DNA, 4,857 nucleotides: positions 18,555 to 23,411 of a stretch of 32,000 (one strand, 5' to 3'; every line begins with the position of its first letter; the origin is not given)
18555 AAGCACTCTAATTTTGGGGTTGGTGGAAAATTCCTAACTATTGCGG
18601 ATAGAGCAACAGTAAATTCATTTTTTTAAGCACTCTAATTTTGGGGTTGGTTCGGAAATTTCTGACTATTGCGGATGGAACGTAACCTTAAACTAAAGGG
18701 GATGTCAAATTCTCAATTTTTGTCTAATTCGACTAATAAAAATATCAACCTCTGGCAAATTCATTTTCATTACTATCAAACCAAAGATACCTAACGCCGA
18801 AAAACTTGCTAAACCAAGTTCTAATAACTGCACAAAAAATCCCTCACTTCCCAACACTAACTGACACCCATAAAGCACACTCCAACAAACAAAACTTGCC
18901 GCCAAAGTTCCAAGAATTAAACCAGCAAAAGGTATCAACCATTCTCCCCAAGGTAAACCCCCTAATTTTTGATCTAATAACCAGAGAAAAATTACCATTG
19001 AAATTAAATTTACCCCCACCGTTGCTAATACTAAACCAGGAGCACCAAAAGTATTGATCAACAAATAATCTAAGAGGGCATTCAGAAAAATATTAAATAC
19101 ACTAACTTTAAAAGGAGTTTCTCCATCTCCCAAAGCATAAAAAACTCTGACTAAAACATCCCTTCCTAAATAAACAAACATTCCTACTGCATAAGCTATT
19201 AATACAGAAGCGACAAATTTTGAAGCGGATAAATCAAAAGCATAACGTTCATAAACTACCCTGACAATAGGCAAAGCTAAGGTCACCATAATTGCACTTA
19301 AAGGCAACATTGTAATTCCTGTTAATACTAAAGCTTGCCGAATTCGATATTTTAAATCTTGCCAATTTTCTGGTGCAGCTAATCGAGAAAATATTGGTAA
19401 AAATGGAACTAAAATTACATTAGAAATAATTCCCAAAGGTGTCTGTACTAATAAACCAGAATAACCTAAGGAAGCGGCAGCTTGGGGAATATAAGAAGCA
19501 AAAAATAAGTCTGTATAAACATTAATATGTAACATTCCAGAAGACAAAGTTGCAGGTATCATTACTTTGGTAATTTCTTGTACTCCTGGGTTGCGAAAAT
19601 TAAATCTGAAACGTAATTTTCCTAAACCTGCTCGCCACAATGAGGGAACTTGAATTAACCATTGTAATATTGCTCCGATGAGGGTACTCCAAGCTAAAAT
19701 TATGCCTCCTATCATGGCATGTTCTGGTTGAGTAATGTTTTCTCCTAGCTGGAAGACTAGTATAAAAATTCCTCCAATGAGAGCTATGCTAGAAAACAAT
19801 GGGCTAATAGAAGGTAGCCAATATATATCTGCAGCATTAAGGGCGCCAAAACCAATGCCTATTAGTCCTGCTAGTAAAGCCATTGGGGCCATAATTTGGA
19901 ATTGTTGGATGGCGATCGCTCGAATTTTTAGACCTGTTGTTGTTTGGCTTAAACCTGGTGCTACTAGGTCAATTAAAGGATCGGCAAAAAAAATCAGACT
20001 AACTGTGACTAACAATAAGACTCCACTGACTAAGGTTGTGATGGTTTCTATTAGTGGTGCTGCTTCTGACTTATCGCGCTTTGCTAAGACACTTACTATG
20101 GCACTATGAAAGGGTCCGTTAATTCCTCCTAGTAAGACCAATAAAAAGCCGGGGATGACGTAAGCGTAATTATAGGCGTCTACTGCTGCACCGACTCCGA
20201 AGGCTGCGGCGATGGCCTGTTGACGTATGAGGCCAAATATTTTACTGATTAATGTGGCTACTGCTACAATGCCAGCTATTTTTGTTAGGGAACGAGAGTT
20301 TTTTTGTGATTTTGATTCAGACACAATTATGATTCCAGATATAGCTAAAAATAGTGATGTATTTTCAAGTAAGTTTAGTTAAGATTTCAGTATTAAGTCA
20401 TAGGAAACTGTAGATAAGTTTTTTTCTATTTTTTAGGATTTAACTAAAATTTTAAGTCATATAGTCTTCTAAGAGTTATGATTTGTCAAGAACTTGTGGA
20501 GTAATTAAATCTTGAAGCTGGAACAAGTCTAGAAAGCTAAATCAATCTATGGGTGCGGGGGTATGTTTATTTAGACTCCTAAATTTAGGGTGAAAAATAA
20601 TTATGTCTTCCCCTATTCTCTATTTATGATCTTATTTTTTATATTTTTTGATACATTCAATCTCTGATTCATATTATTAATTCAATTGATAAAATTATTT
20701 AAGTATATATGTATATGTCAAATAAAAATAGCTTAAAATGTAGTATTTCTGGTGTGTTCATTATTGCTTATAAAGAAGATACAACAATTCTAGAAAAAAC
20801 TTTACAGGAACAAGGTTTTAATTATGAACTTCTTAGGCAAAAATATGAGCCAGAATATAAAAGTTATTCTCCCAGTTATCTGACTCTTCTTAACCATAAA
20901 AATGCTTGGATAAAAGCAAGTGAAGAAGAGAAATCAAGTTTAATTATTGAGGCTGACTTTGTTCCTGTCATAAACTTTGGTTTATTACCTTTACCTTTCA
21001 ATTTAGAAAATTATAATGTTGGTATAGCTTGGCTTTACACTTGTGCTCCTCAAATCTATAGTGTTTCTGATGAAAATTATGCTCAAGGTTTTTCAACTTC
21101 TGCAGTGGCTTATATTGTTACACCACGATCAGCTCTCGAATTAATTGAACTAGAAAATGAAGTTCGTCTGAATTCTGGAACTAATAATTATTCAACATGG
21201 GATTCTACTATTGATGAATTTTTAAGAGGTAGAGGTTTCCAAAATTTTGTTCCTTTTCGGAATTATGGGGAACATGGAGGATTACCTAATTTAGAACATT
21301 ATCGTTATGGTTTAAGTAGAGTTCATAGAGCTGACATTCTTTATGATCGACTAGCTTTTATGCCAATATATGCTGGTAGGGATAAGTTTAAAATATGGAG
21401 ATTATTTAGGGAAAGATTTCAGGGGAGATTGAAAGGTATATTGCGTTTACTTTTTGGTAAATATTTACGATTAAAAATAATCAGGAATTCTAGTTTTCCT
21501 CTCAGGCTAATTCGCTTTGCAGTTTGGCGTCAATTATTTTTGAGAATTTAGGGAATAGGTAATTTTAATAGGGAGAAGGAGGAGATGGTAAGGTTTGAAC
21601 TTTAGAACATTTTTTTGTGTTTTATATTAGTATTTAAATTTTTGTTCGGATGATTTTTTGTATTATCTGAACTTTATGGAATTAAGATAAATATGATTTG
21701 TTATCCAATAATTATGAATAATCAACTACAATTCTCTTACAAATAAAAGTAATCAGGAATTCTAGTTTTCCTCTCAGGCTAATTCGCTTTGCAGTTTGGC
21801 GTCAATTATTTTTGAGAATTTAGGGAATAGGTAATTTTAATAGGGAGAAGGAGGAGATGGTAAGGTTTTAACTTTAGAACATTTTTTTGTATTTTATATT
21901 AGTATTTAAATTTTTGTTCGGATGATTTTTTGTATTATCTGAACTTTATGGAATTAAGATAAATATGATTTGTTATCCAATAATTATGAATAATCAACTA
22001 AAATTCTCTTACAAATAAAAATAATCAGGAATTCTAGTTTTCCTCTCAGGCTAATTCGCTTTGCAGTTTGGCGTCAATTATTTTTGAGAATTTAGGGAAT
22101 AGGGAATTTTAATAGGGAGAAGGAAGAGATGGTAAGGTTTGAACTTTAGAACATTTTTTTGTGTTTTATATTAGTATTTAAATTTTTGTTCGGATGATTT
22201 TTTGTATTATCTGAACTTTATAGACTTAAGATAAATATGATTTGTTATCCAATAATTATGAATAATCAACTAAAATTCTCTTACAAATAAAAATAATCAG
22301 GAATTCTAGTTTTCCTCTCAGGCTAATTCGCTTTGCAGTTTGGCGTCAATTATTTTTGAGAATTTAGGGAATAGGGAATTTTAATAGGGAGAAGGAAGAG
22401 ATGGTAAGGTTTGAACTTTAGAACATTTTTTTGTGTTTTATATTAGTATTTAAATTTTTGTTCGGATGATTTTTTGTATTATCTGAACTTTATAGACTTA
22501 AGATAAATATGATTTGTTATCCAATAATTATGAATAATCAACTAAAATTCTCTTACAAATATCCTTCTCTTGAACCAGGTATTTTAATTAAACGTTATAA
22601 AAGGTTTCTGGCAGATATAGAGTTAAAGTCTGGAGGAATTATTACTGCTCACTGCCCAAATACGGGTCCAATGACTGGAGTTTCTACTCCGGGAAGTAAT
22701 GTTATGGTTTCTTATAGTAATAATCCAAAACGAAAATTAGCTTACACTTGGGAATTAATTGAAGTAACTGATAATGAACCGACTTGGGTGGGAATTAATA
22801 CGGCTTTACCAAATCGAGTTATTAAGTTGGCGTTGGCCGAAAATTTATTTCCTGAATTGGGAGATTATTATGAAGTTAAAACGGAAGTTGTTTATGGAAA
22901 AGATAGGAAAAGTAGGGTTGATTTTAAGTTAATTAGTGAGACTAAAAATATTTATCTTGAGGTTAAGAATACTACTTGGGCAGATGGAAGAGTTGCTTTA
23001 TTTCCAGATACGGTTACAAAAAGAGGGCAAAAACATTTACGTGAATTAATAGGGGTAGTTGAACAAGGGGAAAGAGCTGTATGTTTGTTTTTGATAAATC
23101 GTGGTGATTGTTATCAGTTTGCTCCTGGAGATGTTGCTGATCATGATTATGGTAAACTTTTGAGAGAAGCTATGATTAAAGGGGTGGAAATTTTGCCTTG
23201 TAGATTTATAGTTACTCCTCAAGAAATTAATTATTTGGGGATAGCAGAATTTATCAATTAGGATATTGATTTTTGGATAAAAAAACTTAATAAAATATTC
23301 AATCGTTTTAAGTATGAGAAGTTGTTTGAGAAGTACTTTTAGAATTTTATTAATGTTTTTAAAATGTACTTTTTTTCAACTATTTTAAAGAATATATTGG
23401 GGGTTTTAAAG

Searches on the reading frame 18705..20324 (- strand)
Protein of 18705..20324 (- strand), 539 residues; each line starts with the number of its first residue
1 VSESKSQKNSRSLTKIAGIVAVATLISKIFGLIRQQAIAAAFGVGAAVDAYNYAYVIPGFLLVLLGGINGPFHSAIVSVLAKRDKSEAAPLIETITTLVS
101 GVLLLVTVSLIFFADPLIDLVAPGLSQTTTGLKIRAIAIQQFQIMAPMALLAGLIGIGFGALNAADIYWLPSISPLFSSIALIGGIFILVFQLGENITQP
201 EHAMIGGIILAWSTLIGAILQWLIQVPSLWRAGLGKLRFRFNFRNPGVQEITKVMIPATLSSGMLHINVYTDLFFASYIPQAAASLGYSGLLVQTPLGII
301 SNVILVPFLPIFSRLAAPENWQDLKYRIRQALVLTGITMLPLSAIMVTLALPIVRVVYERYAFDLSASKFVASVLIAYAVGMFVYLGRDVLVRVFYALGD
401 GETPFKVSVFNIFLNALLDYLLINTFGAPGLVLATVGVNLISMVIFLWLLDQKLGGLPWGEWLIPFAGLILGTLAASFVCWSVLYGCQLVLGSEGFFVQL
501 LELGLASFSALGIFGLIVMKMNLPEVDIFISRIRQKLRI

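Call 7: search_protein_families(library=pfam, proteins=[window:18705-20324:-])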
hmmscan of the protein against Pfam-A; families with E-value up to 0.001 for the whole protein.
window:18705-20324:- (539 aa): 2 families
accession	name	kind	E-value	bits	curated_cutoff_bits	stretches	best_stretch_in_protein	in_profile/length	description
PF03023.19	MurJ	-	7.3e-107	358.2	27.4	1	38-482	1-431/451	Lipid II flippase MurJ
PF01554.23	MatE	-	5.3e-05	23.4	24.9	1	291-421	35-161/161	MatE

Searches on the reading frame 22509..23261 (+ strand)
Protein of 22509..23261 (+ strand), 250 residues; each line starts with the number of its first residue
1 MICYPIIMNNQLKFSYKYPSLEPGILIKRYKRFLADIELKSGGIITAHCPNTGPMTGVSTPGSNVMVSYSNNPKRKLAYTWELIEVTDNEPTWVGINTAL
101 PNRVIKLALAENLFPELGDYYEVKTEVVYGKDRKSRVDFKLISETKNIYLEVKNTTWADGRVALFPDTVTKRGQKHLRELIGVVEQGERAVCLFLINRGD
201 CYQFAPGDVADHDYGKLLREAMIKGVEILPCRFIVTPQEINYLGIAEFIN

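Call 7: search_protein_families(library=pfam, proteins=[window:22509-23261:+])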
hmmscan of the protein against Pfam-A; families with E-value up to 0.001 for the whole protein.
window:22509-23261:+ (250 aa): 2 families
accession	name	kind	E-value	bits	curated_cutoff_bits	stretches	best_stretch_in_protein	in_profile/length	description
PF03749.19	SfsA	-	4.9e-44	149.9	22.8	1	100-238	2-137/138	Sugar fermentation stimulation protein RE domain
PF17746.7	SfsA_N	-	7.2e-24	84.1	25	1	27-96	1-63/63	SfsA N-terminal OB domain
